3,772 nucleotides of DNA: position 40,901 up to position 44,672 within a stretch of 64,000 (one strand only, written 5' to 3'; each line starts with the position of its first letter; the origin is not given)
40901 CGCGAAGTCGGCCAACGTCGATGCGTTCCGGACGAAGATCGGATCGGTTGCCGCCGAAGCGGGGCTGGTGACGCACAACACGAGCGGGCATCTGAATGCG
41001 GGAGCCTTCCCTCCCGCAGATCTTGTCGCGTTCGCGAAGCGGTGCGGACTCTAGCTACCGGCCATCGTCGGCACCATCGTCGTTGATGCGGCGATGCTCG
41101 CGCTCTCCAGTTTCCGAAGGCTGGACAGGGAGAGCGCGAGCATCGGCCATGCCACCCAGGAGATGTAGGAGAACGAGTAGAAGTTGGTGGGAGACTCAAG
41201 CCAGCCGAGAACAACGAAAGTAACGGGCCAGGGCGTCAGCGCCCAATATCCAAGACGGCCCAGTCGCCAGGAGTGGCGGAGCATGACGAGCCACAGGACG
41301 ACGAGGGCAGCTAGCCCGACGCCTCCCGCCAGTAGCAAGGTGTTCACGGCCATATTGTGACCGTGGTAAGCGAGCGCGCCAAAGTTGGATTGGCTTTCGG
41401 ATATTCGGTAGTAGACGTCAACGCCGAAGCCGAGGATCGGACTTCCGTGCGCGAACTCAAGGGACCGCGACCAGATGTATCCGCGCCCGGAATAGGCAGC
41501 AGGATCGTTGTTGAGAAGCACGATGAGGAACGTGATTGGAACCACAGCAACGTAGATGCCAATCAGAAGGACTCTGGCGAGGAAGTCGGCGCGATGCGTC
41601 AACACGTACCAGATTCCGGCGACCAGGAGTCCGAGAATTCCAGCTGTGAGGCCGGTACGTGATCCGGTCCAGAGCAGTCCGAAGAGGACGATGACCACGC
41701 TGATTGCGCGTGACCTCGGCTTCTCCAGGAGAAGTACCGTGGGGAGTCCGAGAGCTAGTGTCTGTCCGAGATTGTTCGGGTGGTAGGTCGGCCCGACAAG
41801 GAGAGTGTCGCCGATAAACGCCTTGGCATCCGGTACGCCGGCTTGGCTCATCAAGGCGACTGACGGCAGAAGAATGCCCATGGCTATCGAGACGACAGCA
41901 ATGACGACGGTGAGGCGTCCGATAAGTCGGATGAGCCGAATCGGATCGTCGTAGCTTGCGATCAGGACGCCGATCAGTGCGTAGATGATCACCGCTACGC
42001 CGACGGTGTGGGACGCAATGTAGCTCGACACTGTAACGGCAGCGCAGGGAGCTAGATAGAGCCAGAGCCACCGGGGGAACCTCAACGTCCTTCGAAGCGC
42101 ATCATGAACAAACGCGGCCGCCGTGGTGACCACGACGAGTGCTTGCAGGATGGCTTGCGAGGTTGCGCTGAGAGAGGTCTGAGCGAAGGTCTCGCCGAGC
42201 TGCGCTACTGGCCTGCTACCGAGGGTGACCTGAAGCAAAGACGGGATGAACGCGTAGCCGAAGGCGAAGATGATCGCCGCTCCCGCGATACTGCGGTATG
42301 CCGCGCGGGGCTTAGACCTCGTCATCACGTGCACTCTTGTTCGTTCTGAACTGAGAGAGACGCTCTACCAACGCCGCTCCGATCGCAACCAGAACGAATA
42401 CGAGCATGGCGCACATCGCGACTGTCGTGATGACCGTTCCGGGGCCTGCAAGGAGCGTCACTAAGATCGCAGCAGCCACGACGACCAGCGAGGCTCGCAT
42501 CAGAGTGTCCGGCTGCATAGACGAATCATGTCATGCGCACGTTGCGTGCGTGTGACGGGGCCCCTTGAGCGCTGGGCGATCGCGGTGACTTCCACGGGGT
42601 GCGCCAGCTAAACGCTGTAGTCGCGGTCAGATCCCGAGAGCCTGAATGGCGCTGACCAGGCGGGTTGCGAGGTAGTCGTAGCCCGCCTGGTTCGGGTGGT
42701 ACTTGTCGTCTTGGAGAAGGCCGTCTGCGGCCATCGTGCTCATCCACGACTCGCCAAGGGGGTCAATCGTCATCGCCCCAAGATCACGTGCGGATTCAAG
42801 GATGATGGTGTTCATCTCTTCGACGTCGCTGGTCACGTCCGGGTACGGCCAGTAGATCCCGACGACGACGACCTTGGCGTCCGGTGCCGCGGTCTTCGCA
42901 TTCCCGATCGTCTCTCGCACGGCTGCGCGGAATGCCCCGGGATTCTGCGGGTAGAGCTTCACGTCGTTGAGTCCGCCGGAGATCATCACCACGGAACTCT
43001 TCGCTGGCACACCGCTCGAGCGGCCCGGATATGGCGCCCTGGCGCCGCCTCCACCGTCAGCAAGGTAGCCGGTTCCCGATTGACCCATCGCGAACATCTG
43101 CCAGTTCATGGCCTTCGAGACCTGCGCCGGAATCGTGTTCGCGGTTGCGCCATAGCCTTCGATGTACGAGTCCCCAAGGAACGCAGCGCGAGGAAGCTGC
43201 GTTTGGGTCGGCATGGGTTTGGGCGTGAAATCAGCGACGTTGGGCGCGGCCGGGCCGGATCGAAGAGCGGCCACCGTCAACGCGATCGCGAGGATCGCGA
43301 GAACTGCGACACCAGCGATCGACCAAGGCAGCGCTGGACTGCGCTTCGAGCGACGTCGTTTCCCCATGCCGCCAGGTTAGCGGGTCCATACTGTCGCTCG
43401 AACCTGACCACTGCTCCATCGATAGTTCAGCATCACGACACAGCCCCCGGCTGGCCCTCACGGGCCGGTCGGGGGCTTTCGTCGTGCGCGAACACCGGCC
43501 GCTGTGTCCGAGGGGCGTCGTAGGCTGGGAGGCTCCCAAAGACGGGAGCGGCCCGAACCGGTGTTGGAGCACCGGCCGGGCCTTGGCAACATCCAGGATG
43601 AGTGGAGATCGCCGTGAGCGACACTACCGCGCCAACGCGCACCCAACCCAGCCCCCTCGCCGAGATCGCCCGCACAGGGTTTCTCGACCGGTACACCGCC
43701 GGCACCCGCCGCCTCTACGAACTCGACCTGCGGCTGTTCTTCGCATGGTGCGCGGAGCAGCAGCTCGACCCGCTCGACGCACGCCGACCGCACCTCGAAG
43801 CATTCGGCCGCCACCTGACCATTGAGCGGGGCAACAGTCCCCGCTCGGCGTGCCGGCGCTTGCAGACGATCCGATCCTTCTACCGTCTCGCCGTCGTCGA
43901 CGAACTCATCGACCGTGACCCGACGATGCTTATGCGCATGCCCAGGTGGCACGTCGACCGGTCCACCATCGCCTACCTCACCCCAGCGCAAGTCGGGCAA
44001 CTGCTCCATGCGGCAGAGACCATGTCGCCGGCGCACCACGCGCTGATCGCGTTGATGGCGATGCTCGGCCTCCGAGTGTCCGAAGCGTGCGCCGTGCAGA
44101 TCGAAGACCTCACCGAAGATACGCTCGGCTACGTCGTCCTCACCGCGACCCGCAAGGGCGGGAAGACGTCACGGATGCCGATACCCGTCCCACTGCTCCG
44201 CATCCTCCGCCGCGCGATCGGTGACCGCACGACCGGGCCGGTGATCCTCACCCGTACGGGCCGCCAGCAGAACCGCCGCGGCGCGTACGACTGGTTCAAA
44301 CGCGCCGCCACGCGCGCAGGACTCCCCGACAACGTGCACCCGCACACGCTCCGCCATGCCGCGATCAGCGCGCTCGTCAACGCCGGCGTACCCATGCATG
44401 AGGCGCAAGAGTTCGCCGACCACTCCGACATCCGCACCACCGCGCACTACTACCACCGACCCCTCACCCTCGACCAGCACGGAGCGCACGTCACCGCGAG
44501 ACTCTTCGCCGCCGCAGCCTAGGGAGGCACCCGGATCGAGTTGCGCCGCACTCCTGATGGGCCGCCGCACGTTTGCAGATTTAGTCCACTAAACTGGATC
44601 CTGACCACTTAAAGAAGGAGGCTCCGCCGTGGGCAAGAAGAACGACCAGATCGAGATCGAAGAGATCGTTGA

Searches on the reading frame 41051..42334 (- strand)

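Call 19: search_protein_families(library=pfam, proteins=[window:41051-42334:-], max_evalue=0.01)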
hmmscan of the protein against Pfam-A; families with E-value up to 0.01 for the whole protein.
window:41051-42334:- (427 aa): 1 family
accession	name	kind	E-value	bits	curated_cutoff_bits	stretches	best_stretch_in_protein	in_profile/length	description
PF04932.20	Wzy_C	-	3.3e-11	43.6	31.7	1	212-344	2-148/149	O-Antigen ligase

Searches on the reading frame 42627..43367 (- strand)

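Call 19: search_protein_families(library=pfam, proteins=[window:42627-43367:-], max_evalue=0.01)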
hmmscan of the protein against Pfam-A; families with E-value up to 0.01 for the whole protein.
window:42627-43367:- (246 aa): 2 families
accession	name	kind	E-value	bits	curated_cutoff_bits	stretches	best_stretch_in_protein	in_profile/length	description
PF13472.12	Lipase_GDSL_2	-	7.6e-20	72.6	32.9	1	63-231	1-177/178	GDSL-like Lipase/Acylhydrolase family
PF00657.28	Lipase_GDSL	-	4.7e-07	30.6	23.6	1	63-236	3-207/208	GDSL-like Lipase/Acylhydrolase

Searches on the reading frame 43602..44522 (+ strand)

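Call 99: search_protein_families(library=ncbifam, proteins=[window:43602-44522:+], max_evalue=0.01)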
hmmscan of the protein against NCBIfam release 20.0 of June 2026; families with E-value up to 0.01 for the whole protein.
window:43602-44522:+ (306 aa): 10 families
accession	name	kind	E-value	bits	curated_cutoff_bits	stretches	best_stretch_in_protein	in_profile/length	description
TIGR02225.1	recomb_XerD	equivalog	5.4e-34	117.8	329.6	1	33-285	15-273/290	site-specific tyrosine recombinase XerD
NF001399.0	PRK00283.1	subfamily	2.4e-33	115.7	279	1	34-285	25-282/300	tyrosine recombinase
TIGR02224.1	recomb_XerC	equivalog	3.3e-30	105.5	335.15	1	30-285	12-276/295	tyrosine recombinase XerC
NF040815.2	recomb_XerA_Arch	equivalog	3.1e-28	99.1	220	1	30-285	11-253/263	site-specific tyrosine recombinase/integron integrase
TIGR02249.1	integrase_gron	subfamily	8.3e-20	71.4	265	2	232-298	246-309/315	integron integrase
NF007370.0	PRK09870.1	subfamily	1.4e-14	54.2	221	1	120-283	7-176/200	tyrosine-type DNA invertase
NF011946.0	PRK15417.1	equivalog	3.5e-12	46.2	435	1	231-301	260-327/337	integron integrase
NF002331.0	PRK01287.1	subfamily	3.7e-10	39.3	371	1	31-284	42-310/365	site-specific tyrosine recombinase XerC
NF007371.0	PRK09871.1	subfamily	1.7e-08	34.3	222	1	207-283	95-171/198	tyrosine-type DNA invertase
NF003462.0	PRK05084.1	equivalog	5.4e-06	25.4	267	1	146-285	198-343/360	tyrosine recombinase XerS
